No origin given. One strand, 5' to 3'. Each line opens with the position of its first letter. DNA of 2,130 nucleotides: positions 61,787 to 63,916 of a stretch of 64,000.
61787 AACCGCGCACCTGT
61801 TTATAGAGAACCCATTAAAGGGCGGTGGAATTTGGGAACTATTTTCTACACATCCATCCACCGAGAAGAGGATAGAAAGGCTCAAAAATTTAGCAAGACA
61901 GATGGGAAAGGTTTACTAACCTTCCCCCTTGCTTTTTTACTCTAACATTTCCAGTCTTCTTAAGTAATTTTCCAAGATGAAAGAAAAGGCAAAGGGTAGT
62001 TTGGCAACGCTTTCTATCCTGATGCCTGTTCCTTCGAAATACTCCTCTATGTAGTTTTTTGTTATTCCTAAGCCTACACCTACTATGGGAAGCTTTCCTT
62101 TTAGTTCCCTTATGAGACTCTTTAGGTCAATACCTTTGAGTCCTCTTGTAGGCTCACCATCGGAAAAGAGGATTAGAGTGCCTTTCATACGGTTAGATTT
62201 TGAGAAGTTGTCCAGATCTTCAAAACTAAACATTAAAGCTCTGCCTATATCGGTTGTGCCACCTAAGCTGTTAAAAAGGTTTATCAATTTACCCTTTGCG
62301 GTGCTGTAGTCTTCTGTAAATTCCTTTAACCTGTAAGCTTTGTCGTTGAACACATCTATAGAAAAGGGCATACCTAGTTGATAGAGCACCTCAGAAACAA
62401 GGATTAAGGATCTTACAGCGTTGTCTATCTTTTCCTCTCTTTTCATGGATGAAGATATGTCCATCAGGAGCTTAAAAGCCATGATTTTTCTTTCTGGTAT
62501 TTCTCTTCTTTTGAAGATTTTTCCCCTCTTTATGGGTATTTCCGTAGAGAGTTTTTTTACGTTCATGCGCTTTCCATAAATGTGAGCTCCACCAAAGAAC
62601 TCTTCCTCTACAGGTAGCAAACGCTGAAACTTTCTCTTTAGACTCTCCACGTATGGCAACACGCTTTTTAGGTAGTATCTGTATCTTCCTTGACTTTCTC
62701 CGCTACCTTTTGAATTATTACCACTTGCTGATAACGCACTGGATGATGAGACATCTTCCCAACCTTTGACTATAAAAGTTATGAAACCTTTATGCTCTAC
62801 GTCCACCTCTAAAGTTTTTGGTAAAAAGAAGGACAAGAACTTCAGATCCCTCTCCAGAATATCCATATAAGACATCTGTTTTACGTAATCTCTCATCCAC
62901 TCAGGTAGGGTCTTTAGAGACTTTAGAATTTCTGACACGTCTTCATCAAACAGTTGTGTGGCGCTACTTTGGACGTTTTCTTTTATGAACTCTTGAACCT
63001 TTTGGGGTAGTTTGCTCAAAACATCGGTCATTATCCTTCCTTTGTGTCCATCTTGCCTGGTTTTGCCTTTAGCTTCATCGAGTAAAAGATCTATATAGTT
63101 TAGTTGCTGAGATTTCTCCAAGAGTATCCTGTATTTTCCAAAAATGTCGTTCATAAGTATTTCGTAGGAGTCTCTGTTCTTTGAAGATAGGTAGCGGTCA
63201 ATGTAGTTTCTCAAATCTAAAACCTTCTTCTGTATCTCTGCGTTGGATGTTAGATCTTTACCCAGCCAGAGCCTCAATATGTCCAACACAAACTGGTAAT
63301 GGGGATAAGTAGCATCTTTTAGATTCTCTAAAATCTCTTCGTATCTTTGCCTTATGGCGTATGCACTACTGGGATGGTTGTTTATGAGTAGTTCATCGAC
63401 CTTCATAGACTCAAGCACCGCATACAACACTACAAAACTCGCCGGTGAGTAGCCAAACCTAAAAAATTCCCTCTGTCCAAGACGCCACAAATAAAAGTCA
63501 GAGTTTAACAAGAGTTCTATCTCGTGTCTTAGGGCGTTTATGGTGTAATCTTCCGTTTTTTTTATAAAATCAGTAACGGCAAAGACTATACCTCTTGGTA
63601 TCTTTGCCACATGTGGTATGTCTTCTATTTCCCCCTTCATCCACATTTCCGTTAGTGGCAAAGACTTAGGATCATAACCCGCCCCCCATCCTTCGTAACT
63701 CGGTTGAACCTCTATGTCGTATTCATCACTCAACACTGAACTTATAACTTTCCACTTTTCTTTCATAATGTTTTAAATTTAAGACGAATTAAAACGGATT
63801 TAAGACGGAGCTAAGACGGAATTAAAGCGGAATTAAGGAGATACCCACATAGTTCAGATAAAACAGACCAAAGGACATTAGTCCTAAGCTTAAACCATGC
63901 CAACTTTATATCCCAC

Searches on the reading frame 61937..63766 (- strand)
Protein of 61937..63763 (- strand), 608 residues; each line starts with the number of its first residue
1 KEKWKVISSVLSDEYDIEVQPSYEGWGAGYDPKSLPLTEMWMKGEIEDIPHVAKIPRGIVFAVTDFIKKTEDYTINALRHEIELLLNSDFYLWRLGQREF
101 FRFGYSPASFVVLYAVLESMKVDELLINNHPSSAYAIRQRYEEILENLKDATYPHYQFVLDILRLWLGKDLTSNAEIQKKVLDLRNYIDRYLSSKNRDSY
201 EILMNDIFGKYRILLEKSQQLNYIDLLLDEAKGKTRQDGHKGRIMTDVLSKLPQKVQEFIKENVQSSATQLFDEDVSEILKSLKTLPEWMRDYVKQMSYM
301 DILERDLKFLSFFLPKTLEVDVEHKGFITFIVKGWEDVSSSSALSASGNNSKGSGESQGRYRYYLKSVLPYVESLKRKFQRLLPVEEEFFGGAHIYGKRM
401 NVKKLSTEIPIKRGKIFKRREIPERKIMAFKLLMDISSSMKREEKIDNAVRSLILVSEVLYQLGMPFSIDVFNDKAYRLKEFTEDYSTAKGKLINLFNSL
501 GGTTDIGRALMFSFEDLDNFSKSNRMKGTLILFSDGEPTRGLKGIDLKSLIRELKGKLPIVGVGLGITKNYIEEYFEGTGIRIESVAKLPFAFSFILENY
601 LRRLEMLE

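Call 32: search_protein_families(library=pfam, proteins=[window:61937-63763:-], max_evalue=0.1)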
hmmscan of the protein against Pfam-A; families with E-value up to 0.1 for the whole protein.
window:61937-63763:- (608 aa): 2 families
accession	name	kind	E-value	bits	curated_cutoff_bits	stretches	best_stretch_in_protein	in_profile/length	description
PF13519.12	VWA_2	-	6.6e-06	27.1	27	1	432-537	3-107/107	von Willebrand factor type A domain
PF19446.4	DUF5984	-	0.084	12.6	23.8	0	209-301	30-132/245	Family of unknown function (DUF5984)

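Call 33: find_encoding_contigs(protein=window:61937-63763:-, flank=10000, max_places=6)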
Protein window:61937-63763:- (608 aa): no gene with exactly this product is on record in the collection.

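Call 34: find_encoding_contigs(protein=window:61940-63766:-, flank=10000, max_places=6)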
Protein window:61940-63766:- (609 aa): no gene with exactly this product is on record in the collection.

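Call 38: find_homologous_proteins(query=window:61940-63766:-, max_evalue=0.001)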
Query window:61940-63766:- (609 aa): 99 proteins with E <= 0.001 among 8000 candidates.
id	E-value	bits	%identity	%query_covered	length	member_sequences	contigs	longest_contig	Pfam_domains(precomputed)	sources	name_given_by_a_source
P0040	0.0e+0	1303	95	100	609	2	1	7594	PF00092.35,PF13519.13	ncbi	-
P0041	6.0e-295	998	70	100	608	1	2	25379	PF00092.35,PF13519.13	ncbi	-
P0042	5.2e-261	886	63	100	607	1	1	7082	PF00092.35,PF13519.13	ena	-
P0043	7.7e-253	859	66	93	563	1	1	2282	PF00092.35,PF13519.13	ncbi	-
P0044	1.1e-218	746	56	99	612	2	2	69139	PF00092.35,PF13519.13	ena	-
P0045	9.0e-217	739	54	99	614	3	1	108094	PF00092.35,PF13519.13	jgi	jgi:uncharacterized protein YegL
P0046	3.7e-216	737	53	99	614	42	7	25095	PF00092.35,PF13519.13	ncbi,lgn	ncbi:MAG: vWA domain-containing protein [Aquificaceae bacterium]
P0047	4.1e-216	737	54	99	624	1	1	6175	PF00092.35,PF13519.13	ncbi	-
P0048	8.4e-216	736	53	99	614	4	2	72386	PF00092.35,PF13519.13,PF05762.21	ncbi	-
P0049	1.3e-215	736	54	99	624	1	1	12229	PF00092.35,PF13519.13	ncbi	-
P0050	1.5e-215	735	54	99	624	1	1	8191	PF00092.35,PF13519.13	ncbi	-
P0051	4.3e-213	727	52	99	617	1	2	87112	PF00092.35,PF13519.13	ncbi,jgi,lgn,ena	jgi:hypothetical protein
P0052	5.5e-213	727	52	99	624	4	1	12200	PF00092.35,PF13519.13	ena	-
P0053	1.6e-212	725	52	99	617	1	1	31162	PF00092.35,PF13519.13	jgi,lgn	jgi:hypothetical protein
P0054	1.7e-212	725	52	99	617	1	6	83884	PF00092.35,PF13519.13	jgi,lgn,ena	jgi:hypothetical protein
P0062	6.9e-212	723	53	100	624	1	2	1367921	PF00092.35,PF13519.13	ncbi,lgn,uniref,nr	ncbi:vWA domain-containing protein [Thermocrinis minervae]|uniref:von Willebrand factor type A domai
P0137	7.1e-116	406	36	98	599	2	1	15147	PF00092.35,PF13519.13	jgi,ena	-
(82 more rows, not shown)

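Call 40: find_encoding_contigs(protein=P0040, flank=8000, max_places=3)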
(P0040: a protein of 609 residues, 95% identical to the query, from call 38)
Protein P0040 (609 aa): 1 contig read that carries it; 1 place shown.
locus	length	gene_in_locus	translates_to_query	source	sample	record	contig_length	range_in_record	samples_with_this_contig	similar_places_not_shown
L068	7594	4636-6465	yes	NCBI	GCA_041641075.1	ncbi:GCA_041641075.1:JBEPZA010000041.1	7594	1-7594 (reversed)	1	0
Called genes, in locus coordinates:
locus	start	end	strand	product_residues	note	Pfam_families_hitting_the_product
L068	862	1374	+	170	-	-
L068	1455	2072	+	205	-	-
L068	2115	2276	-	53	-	-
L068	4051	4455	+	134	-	-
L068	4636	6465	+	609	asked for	PF00092:VWA, PF13519:VWA_2 (weak)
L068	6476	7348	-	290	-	PF01435:Peptidase_M48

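Call 41: find_encoding_contigs(protein=P0062, flank=8000, max_places=3)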
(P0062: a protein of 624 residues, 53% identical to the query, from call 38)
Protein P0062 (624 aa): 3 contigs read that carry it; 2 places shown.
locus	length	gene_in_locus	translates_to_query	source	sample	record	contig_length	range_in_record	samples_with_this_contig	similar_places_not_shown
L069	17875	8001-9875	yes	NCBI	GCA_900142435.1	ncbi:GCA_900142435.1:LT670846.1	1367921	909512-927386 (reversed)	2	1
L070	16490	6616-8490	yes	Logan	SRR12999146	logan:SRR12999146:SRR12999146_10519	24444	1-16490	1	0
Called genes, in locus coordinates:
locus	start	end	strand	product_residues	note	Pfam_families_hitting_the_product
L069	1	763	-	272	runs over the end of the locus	PF01513:NAD_kinase, PF20143:NAD_kinase_C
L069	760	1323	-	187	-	PF13580:SIS_2, PF01380:SIS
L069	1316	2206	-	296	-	PF00210:Ferritin, PF02915:Rubrerythrin (weak), PF03232:COQ7 (faint), PF12902:Ferritin-like, PF05067:Mn_catalase (faint), PF00210:Ferritin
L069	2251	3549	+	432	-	PF05958:tRNA_U5-meth_tr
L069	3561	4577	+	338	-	PF01118:Semialdhyde_dh, PF02774:Semialdhyde_dhC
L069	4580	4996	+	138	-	PF01398:JAB, PF14464:Prok-JAB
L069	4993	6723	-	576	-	PF01612:DNA_pol_A_exo1, PF00476:DNA_pol_A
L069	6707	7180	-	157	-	PF00583:Acetyltransf_1, PF13673:Acetyltransf_10, PF13508:Acetyltransf_7, PF14542:Acetyltransf_CG (weak)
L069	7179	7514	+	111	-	-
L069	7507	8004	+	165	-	PF01066:CDP-OH_P_transf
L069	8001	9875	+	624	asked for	PF00092:VWA, PF13519:VWA_2 (weak)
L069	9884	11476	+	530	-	PF00389:2-Hacid_dh, PF02826:2-Hacid_dh_C, PF03446:NAD_binding_2 (weak), PF19304:PGDH_inter, PF01842:ACT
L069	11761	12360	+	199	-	-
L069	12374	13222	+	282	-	-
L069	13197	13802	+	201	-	PF01206:TusA, PF11823:Se_S_carrier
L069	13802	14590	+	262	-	PF00218:IGPS, PF01729:QRPTase_C (weak)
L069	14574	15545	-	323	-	PF00890:FAD_binding_2 (faint), PF01134:GIDA (faint), PF01266:DAO (faint), PF07992:Pyr_redox_2, PF12831:FAD_oxidored (weak), PF13738:Pyr_redox_3, PF00070:Pyr_redox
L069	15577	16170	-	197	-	PF00578:AhpC-TSA, PF08534:Redoxin, PF10417:1-cysPrx_C (weak)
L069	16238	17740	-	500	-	PF07992:Pyr_redox_2 (faint), PF00890:FAD_binding_2, PF01266:DAO, PF02910:Succ_DH_flav_C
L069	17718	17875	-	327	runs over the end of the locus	PF01933:CofD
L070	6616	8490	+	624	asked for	PF00092:VWA, PF13519:VWA_2 (weak)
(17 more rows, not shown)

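Call 62: search_protein_families(library=pfam, proteins=[window:61940-63766:-, P0062, P0137], max_evalue=5)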
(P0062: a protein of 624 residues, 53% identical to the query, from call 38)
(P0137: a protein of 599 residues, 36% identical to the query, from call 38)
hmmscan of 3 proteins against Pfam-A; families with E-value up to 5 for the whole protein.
window:61940-63766:- (609 aa): 3 families
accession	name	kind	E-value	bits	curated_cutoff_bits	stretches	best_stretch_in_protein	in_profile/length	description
PF13519.12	VWA_2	-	6.6e-06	27.1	27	1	433-538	3-107/107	von Willebrand factor type A domain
PF19446.4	DUF5984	-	0.084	12.6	23.8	1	210-302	30-132/245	Family of unknown function (DUF5984)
PF04286.17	DUF445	-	0.15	12.4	33.8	1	184-292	121-230/368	Protein of unknown function (DUF445)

P0062 (624 aa): 4 families
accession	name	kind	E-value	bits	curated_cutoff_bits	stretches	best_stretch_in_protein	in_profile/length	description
PF00092.34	VWA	-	6.6e-08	33.4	23.8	1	444-580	4-142/174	von Willebrand factor type A domain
PF13519.12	VWA_2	-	1.3e-07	32.7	27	1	444-549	3-107/107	von Willebrand factor type A domain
PF16880.10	EHD_N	-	0.013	15.8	21.5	1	138-159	2-23/33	N-terminal EH-domain containing protein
PF23135.2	TRI4_N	-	1.2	9.6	27.8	1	209-237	22-51/61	TRI4 N-terminal domain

P0137 (599 aa): 3 families
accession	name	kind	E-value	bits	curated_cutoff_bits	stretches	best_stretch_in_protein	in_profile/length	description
PF00092.34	VWA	-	2.3e-08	34.9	23.8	1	426-562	4-144/174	von Willebrand factor type A domain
PF13519.12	VWA_2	-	2.6e-06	28.4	27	1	426-529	3-107/107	von Willebrand factor type A domain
PF07002.22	Copine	-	0.026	14.4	27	1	478-567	71-155/218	Copine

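Call 78: find_encoding_contigs(protein=P0137, flank=10000, max_places=3)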
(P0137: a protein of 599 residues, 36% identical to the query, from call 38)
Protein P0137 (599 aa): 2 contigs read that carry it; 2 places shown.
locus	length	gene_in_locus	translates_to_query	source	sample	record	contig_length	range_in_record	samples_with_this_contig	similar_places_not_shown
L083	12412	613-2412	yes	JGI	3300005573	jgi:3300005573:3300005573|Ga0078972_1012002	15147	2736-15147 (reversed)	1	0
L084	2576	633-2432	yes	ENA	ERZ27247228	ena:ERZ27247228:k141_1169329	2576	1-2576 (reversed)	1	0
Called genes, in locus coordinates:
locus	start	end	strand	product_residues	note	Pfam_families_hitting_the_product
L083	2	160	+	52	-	?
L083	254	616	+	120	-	-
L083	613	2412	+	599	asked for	PF00092:VWA, PF13519:VWA_2 (weak)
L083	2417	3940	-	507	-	PF01464:SLT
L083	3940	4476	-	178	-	-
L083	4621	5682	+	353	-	PF04173:DoxD, PF07680:DoxA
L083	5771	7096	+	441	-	PF00989:PAS (weak), PF08448:PAS_4 (faint), PF13188:PAS_8 (faint), PF13426:PAS_9 (weak), PF00990:GGDEF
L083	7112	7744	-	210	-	PF00881:Nitroreductase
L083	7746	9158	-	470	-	-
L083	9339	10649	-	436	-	PF13185:GAF_2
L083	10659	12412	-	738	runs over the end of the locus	PF13188:PAS_8 (faint), PF13426:PAS_9 (weak), PF08447:PAS_3 (faint), PF13426:PAS_9, PF00990:GGDEF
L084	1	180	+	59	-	?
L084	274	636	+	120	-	-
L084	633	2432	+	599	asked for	PF00092:VWA, PF13519:VWA_2 (weak)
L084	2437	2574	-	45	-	?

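Call 81: predict_structure(alignment_id=A4)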
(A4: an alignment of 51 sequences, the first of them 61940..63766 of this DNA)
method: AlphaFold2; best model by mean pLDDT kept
length: 609 residues; sequences in the alignment: 51
mean_pLDDT: 82.8   pTM: 0.57
mean pLDDT of the five models: 82.8, 82.5, 82.1, 81.9, 81.8
residues with pLDDT >= 90: 306; 70-90: 198; 50-70: 53; < 50: 52
segments of 3 or more residues with pLDDT < 50: 238-241, 337-358, 387-407, 607-609
pLDDT, mean of each block of 10 residues (from residue 1): 85 93 87 89 91 91 90 94 94 95 91 97 96 94 94 94 96 94 96 95 95 95 93 62 74 92 89 92 94 92 93 92 87 62 25 43 74 79 56 45 48 54 63 90 82 90 89 88 87 79 87 91 86 88 88 87 80 83 75 66 52
secondary structure, 60 per line:
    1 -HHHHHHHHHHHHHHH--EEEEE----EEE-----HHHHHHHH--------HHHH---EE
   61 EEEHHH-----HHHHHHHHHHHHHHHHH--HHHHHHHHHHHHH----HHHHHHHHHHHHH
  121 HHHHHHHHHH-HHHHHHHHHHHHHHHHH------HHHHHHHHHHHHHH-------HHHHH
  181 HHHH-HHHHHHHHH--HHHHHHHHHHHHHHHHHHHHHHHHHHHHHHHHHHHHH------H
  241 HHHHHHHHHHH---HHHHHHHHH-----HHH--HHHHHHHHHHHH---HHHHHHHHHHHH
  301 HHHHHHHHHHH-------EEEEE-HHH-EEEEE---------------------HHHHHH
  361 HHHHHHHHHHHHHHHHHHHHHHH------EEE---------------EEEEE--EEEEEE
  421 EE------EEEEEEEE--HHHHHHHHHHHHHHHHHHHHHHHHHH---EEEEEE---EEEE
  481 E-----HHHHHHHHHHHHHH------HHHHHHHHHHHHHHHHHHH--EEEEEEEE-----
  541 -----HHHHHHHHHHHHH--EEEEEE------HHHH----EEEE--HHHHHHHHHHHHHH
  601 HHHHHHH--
elements in order: H2-16 E19-23 E28-30 H36-43 H52-55 E59-63 H72-88 H91-103 H108-130 H132-148 H155-168 H176-184 H186-194 H197-233 H240-251 H255-263 H274-285 H289-311 E319-323 E329-333 H355-383 E390-392 E408-412 E415-422 E429-436 H439-464 E468-473 E477-481 H487-500 H507-525 E528-535 H546-558 E561-566 H573-576 E581-584 H587-607

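Call 85: fold_search(model_id=the predicted structure, library=pdb)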
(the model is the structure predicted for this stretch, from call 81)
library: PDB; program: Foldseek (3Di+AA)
matches with E <= 10: 1068; with E <= 0.001: 187
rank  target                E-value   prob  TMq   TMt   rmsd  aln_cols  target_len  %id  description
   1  6ylf_AP1              7.1e-09  1.00  0.29  0.05  73.4       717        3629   14  Rix1-Rea1 pre-60S particle - Rea1, body 3 (rigid body refinement, composite structure of Rea1 ring and tail) (released 2020-07-29)
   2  6qta_A                1.1e-08  1.00  0.31  0.69   6.0       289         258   15  Crystal structure of Rea1-MIDAS/Rsa4-UBL complex from Chaetomium thermophilum (released 2019-08-07)
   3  8ql1_A                1.3e-08  1.00  0.31  0.73   5.4       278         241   16  Crystal structure of the human MDN1-MIDAS/NLE1-UBL complex (released 2025-04-09)
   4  6qt8                  1.3e-08  1.00  0.28  0.56   8.5       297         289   15  Crystal structure of Rea1-MIDAS domain from Chaetomium thermophilum (released 2019-08-07)
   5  9qhe_G                1.8e-08  1.00  0.28  0.63   6.1       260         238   20  NorQD complex state 2 from Jhaorihella thermophila (released 2026-03-25)
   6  9qh8_G                4.4e-08  1.00  0.28  0.59   6.1       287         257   17  reduced NorQ-NorD VWA domain complex from Paracoccus denitrificans (released 2026-03-25)
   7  6qtb_D                4.6e-08  1.00  0.31  0.71   4.9       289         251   14  Crystal structure of Rea1-MIDAS/Ytm1-UBL complex from Chaetomium thermophilum (released 2019-08-07)
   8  8ql1_C                4.8e-08  1.00  0.31  0.74   5.9       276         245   17  Crystal structure of the human MDN1-MIDAS/NLE1-UBL complex (released 2025-04-09)
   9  6qtb_A                6.1e-08  1.00  0.30  0.69   5.4       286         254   14  Crystal structure of Rea1-MIDAS/Ytm1-UBL complex from Chaetomium thermophilum (released 2019-08-07)
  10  9qhd_G                6.7e-08  1.00  0.28  0.59   6.1       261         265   19  NorQD complex state 1 from Jhaorihella thermophila (released 2026-03-25)
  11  8ql1_G                1.6e-07  1.00  0.30  0.73   5.9       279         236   16  Crystal structure of the human MDN1-MIDAS/NLE1-UBL complex (released 2025-04-09)
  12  9qh6_G                5.5e-07  1.00  0.27  0.52   7.0       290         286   16  NorQ in complex with NorD VWA domain from Paracoccus denitrificans (released 2026-03-25)
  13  9qhg_G                5.8e-07  1.00  0.26  0.60   6.9       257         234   19  NorQD complex state 4 from Jhaorihella thermophila (released 2026-03-25)
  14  8ft8                  4.1e-06  1.00  0.24  0.53   3.5       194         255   15  The von Willebrand factor A domain of human capillary morphogenesis gene II, flexibly fused to the 1TEL crystallization  (released 2023-03-01)
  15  7n1o                  4.3e-06  1.00  0.24  0.52   3.8       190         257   15  The von Willebrand factor A domain of human capillary morphogenesis gene II, flexibly fused to the 1TEL crystallization  (released 2021-06-09)
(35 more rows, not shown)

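Call 89: search_protein_families(library=padloc, proteins=[window:61940-63766:-], max_evalue=0.01)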
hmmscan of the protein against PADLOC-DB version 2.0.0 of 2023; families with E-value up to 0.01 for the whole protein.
window:61940-63766:- (609 aa): 1 family
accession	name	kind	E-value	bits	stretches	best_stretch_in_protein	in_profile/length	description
PDLC02226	AbiEi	-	0.00087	17.2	0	245-298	139-193/202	AbiEi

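Call 108: search_solved_structures(query=A4, max_evalue=0.01)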
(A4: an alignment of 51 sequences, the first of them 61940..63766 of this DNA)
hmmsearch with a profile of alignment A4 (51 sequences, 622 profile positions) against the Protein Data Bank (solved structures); distinct sequences matched with E-value up to 0.01: 12.
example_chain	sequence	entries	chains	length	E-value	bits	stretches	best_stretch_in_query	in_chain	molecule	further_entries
6qt8_A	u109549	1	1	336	4e-10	41.9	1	369-528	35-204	Midasin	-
5a8j_A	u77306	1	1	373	7.1e-08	34.4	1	442-606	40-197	VWA2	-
4f1j_A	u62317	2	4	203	3.6e-07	32.1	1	441-580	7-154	Thrombospondin related anonymous protein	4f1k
6fpy_A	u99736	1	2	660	1.1e-06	30.5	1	439-583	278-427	Inter-alpha-trypsin inhibitor heavy chain H1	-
4hqf_A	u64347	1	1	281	8.5e-06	27.6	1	434-580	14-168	Thrombospondin-related anonymous protein, TRAP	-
4hqk_A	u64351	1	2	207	1.4e-05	26.9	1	441-580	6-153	Thrombospondin-related anonymous protein, TRAP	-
6fpz_A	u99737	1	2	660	2e-05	26.4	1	440-583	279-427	Inter-alpha-trypsin inhibitor heavy chain H1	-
4rck_A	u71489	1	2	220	0.00038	22.1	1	445-596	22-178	Hypothetical membrane spanning protein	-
8s05_A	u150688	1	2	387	0.00062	21.4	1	437-582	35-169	Conserved protein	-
4hql_A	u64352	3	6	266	0.00095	20.8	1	443-584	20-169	Sporozoite surface protein 2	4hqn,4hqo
8ql1_A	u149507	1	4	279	0.0012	20.5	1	436-550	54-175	NDE1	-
9no5_A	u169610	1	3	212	0.005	18.4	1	456-612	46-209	Putative secreted protein, hemolysin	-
